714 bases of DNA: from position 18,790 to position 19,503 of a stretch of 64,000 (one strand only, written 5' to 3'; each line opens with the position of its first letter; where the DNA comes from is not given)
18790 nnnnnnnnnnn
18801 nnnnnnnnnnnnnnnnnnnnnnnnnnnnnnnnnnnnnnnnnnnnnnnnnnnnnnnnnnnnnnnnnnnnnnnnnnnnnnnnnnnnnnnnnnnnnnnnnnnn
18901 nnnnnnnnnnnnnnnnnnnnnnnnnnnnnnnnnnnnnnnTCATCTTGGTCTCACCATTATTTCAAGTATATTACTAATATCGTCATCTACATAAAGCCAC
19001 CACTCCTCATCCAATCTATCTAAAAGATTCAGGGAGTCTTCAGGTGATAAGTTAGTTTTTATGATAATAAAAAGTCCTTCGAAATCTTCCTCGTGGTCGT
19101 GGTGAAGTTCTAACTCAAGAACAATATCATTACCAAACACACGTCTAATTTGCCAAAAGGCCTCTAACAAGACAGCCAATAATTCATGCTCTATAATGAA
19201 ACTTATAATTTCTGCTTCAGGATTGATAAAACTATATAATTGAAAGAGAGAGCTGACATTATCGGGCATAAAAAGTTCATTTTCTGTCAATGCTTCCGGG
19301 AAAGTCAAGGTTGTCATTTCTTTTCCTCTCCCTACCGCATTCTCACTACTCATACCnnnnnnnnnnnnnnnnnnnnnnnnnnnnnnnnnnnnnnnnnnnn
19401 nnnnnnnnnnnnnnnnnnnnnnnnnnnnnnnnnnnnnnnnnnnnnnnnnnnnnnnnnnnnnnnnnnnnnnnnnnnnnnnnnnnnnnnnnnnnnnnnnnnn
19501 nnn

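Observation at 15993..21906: Low-GC Type III-like restriction-modification island with four extra coupled ORFs and an HNH gene under a textbook promoter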

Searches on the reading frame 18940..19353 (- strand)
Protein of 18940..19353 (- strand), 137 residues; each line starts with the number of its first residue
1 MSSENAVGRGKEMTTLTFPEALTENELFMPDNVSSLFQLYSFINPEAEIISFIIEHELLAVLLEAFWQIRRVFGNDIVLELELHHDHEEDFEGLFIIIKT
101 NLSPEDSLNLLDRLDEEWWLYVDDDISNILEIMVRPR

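Call 3: search_protein_families(library=pfam, proteins=[window:18940-19353:-], max_evalue=0.1)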
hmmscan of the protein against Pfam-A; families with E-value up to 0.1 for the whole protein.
window:18940-19353:- (137 aa): 0 families

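Call 4: search_protein_families(library=padloc, proteins=[window:18940-19353:-], max_evalue=0.1)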
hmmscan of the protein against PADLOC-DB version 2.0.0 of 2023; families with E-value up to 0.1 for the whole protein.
window:18940-19353:- (137 aa): 0 families

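Call 5: search_protein_families(library=ncbifam, proteins=[window:18940-19353:-], max_evalue=0.1)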
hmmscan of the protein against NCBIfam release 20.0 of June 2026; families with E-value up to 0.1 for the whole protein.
window:18940-19353:- (137 aa): 0 families

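Call 32: find_homologous_proteins(query=window:18940-19353:-)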
Query window:18940-19353:- (137 aa): 50 proteins with E <= 0.001 among 64 candidates.
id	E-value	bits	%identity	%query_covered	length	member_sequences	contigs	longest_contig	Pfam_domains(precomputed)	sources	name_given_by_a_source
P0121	6.0e-83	294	100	100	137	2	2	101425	-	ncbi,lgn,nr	ncbi:MAG: hypothetical protein AAGB97_01715 [Dehalococcoidia bacterium]|nr:hypothetical protein [Chl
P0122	1.6e-63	231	89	91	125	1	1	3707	-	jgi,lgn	-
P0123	2.2e-55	204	74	99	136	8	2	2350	-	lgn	-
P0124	1.3e-54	202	76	91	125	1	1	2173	-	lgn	-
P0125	9.4e-54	199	80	91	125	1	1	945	-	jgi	jgi:hypothetical protein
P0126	4.0e-52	194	74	91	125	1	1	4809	-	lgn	-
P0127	1.5e-51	192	75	91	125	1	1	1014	-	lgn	-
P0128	5.2e-50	187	76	91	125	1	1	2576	-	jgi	jgi:hypothetical protein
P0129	1.7e-48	182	75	89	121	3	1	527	-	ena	-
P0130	1.0e-47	180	71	91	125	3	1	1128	-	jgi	-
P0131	3.4e-47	178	73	91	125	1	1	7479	-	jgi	jgi:hypothetical protein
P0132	2.3e-38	149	63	90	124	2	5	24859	-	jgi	-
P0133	4.8e-38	148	63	90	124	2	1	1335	-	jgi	-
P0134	7.6e-35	138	69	74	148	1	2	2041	-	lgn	-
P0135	3.6e-32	129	65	77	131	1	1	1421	-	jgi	jgi:hypothetical protein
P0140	3.4e-30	123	62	75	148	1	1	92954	-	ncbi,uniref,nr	ncbi:MAG: hypothetical protein AEth_01786 [Candidatus Argoarchaeum ethanivorans]|uniref:Uncharacteri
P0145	5.1e-28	116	59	77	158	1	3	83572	-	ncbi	-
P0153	1.2e-24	105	58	74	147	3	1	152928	-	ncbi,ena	-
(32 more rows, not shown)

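Call 33: find_encoding_contigs(protein=P0140, flank=6000, max_places=2)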
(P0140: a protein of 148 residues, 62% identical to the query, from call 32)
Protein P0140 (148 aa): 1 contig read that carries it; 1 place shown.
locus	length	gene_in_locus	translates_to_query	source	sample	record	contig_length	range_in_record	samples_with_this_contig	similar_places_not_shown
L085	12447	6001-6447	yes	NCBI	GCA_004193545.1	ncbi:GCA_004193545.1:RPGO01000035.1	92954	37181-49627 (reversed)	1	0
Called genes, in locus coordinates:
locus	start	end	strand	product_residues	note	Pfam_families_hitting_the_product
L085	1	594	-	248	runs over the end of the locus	PF01930:Cas_Cas4 (faint)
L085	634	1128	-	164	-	-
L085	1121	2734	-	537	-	PF20703:nSTAND1 (faint), PF00005:ABC_tran, PF02463:SMC_N (faint), PF13304:AAA_21 (faint), PF00005:ABC_tran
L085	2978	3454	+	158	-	PF03439:Spt5-NGN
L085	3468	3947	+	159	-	PF03946:Ribosomal_L11_N, PF00298:Ribosomal_L11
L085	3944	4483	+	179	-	PF02834:LigT_PEase, PF13563:2_5_RNA_ligase2, PF02834:LigT_PEase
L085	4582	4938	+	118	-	-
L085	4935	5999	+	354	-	-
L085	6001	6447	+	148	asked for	-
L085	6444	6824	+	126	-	-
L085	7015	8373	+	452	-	PF01909:NTP_transf_2, PF09249:tRNA_NucTransf2, PF21133:CAA_C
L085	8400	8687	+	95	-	PF01922:SRP19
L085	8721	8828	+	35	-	-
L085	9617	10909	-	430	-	PF10102:DUF2341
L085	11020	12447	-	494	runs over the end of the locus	PF13529:Peptidase_C39_2 (faint)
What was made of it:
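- It occurs outside any R-M in L085 (call 33).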

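Call 34: find_encoding_contigs(protein=P0153, flank=6000, max_places=2)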
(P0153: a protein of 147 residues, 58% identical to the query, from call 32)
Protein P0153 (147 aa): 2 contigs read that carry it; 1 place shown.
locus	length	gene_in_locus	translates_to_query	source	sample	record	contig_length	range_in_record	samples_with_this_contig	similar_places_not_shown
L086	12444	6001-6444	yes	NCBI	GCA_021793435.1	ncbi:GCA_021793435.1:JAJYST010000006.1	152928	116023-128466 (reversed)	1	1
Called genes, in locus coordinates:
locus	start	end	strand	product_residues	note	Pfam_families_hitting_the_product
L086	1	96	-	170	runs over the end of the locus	PF01467:CTP_transf_like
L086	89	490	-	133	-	PF03602:Cons_hypoth95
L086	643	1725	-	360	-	PF01636:APH, PF02958:EcKL (weak)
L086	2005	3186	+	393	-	PF01555:N6_N4_Mtase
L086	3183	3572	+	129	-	PF05168:HEPN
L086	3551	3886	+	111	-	PF01909:NTP_transf_2, PF18765:Polbeta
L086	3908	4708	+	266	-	-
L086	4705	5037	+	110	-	PF01909:NTP_transf_2, PF18765:Polbeta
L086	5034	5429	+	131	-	PF05168:HEPN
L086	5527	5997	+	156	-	PF13676:TIR_2 (weak)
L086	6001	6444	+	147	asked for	-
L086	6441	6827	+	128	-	-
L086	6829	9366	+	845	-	PF04851:ResIII, PF19778:RE_endonuc (weak)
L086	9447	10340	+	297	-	PF00762:Ferrochelatase, PF01903:CbiX (faint)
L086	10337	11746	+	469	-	PF00890:FAD_binding_2 (faint), PF01266:DAO, PF01593:Amino_oxidase, PF03486:HI0933_like (faint), PF07992:Pyr_redox_2 (faint), PF13450:NAD_binding_8, PF13454:NAD_binding_9 (faint)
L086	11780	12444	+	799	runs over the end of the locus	PF04945:YHS, PF00403:HMA, PF00122:E1-E2_ATPase, PF00702:Hydrolase, PF08282:Hydrolase_3 (faint)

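Call 35: find_encoding_contigs(protein=P0145, flank=6000, max_places=2)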
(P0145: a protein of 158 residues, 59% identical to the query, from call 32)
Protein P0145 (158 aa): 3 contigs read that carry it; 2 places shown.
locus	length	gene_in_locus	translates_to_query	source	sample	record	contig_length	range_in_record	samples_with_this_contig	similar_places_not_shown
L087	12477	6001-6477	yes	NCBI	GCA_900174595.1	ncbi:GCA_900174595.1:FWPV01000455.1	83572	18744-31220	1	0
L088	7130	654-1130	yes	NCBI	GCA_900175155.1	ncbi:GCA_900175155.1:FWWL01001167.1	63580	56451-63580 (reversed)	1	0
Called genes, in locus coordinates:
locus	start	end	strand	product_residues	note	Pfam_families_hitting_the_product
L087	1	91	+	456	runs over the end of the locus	PF14821:Thr_synth_N, PF00291:PALP, PF24857:THR4_C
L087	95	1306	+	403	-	PF01676:Metalloenzyme, PF10143:PhosphMutase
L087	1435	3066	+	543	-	PF00474:SSF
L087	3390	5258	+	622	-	PF01555:N6_N4_Mtase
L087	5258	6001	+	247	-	-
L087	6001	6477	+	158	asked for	-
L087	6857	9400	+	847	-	PF04851:ResIII, PF19778:RE_endonuc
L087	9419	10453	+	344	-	-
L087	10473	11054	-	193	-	PF01914:MarC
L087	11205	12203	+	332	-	PF20030:bpMoxR, PF07726:AAA_3, PF07728:AAA_5, PF17863:AAA_lid_2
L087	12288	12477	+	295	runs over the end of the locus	PF01882:DUF58, PF13519:VWA_2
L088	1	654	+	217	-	?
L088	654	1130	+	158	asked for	-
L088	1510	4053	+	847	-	PF04851:ResIII, PF19778:RE_endonuc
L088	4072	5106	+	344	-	-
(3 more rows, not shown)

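Call 47: predict_structure(alignment_id=A2)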
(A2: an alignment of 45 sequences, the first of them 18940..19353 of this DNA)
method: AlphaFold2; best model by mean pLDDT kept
length: 137 residues; sequences in the alignment: 45
mean_pLDDT: 82.1   pTM: 0.72
mean pLDDT of the five models: 82.1, 81.7, 81.6, 80.9, 79.1
residues with pLDDT >= 90: 92; 70-90: 12; 50-70: 4; < 50: 29
segments of 3 or more residues with pLDDT < 50: 1-29
pLDDT, mean of each block of 10 residues (from residue 1): 38 38 46 79 94 93 96 97 90 96 98 96 94 96
secondary structure, 60 per line:
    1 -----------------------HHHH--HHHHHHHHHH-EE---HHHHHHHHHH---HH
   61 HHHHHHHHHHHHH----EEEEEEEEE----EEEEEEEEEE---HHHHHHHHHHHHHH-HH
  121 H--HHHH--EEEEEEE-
elements in order: H24-27 H30-39 H46-55 H59-73 E78-86 E91-100 H104-117 H124-127 E130-136
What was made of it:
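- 18940..19353 (-): Acidic partner of the HEPN protein (137 aa, pI 4.1). The probable true start is M13, at about 19317. AF2 pLDDT 82 (call 47).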

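Call 50: fold_search(model_id=the predicted structure, library=pdb)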
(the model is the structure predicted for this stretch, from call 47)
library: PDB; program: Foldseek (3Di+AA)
matches with E <= 10: 1107; with E <= 0.001: 0
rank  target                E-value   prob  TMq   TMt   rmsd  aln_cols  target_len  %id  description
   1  4mh4_A                2.9e-02  0.77  0.26  0.26   4.9        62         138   10  Crystal Structure of OsmC-like protein from Burkholderia cenocepacia J2315 (released 2013-10-16)
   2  6mjn_B                6.8e-02  0.77  0.29  0.29   5.5        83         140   16  Crystal structure of an organic hydroperoxide resistance protein OsmC, predicted redox protein, regulator of sulfide b (released 2018-10-03)
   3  2y4n_B                7.3e-02  0.84  0.32  0.12   4.4        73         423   12  PaaK1 in complex with phenylacetyl adenylate (released 2011-03-01)
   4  6ebd_A                7.8e-02  0.84  0.33  0.33   4.4        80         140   11  OhrB (Organic Hydroperoxide Resistance protein) mutant (C60A) from Chromobacterium violaceum, interacting with dihydro (released 2020-02-12)
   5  6ebd_C                7.8e-02  0.84  0.33  0.32   4.4        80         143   11  OhrB (Organic Hydroperoxide Resistance protein) mutant (C60A) from Chromobacterium violaceum, interacting with dihydro (released 2020-02-12)
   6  2y27_B                7.8e-02  0.82  0.32  0.12   4.5        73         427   12  crystal structure of PaaK1 in complex with ATP from Burkholderia cenocepacia (released 2011-05-04)
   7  6mjn_A                8.8e-02  0.69  0.31  0.31   6.0        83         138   16  Crystal structure of an organic hydroperoxide resistance protein OsmC, predicted redox protein, regulator of sulfide b (released 2018-10-03)
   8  1vla_D                8.8e-02  0.57  0.29  0.29   5.9        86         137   14  Crystal structure of Hydroperoxide resistance protein OsmC (TM0919) from Thermotoga maritima at 1.80 A resolution (released 2004-08-17)
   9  1vla_C                8.8e-02  0.54  0.28  0.27   5.8        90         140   13  Crystal structure of Hydroperoxide resistance protein OsmC (TM0919) from Thermotoga maritima at 1.80 A resolution (released 2004-08-17)
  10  9jx6_D                9.4e-02  0.75  0.31  0.31   4.8        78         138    8  Crystal Structure of wild type Ab-ohrB (released 2024-11-06)
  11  6uhw_MODEL_1_A        9.4e-02  0.69  0.33  0.33   5.2        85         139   18  Solution structure of an organic hydroperoxide resistance protein from Burkholderia pseudomallei. Seattle Stru (released 2019-10-16)
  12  9jx6_B                1.0e-01  0.66  0.29  0.29   4.8        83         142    8  Crystal Structure of wild type Ab-ohrB (released 2024-11-06)
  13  2y27_A                1.1e-01  0.77  0.32  0.12   4.4        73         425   12  crystal structure of PaaK1 in complex with ATP from Burkholderia cenocepacia (released 2011-05-04)
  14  6vda                  1.1e-01  0.75  0.31  0.45   5.6        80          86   19  Metal-bound C-terminal domain of CzcD transporter from Thermotoga maritima (released 2020-06-24)
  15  4mh4_B                1.1e-01  0.51  0.28  0.28   5.6        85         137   10  Crystal Structure of OsmC-like protein from Burkholderia cenocepacia J2315 (released 2013-10-16)
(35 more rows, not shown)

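Call 76: search_protein_families(library=phrogs, proteins=[window:18940-19353:-], max_evalue=0.01)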
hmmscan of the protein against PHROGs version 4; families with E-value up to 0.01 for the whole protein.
window:18940-19353:- (137 aa): 0 families

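Call 79: search_protein_families(library=pfam, proteins=[L085:4935-5999:+, L085:4582-4938:+, L086:5527-5997:+, L087:5258-6001:+, L087:9419-10453:+], max_evalue=0.01)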
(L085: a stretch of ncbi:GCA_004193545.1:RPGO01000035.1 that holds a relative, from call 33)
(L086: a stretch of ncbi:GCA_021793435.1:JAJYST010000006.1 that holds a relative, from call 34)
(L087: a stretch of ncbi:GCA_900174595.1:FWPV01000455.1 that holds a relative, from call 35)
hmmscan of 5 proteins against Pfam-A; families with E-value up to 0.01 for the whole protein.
L085:4935-5999:+ (354 aa): 1 family
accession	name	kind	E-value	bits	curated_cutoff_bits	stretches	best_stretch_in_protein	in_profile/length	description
PF18735.6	HEPN_RiboL-PSP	-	8.1e-06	26.3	28.4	1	186-351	30-190/191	RiboL-PSP-HEPN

L085:4582-4938:+ (118 aa): 0 families

L086:5527-5997:+ (156 aa): 2 families
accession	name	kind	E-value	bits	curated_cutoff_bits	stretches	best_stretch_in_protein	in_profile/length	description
PF13676.11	TIR_2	-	1.4e-05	26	28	1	5-84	1-77/122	TIR domain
PF08937.16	ThsB_TIR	-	0.00011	23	21.2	1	41-93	43-94/100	Thoeris protein ThsB, TIR-like domain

L087:5258-6001:+ (247 aa): 0 families

L087:9419-10453:+ (344 aa): 1 family
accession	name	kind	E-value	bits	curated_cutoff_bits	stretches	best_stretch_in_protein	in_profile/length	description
PF07745.19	Glyco_hydro_53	-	0.0049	16.3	24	1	153-243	131-219/340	Glycosyl hydrolase family 53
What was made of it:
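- A TIR_2-like gene (156 aa, weak Pfam matches) sits directly upstream of the orf137+HEPN pair in slot 2 of L086 (calls 34, 79).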
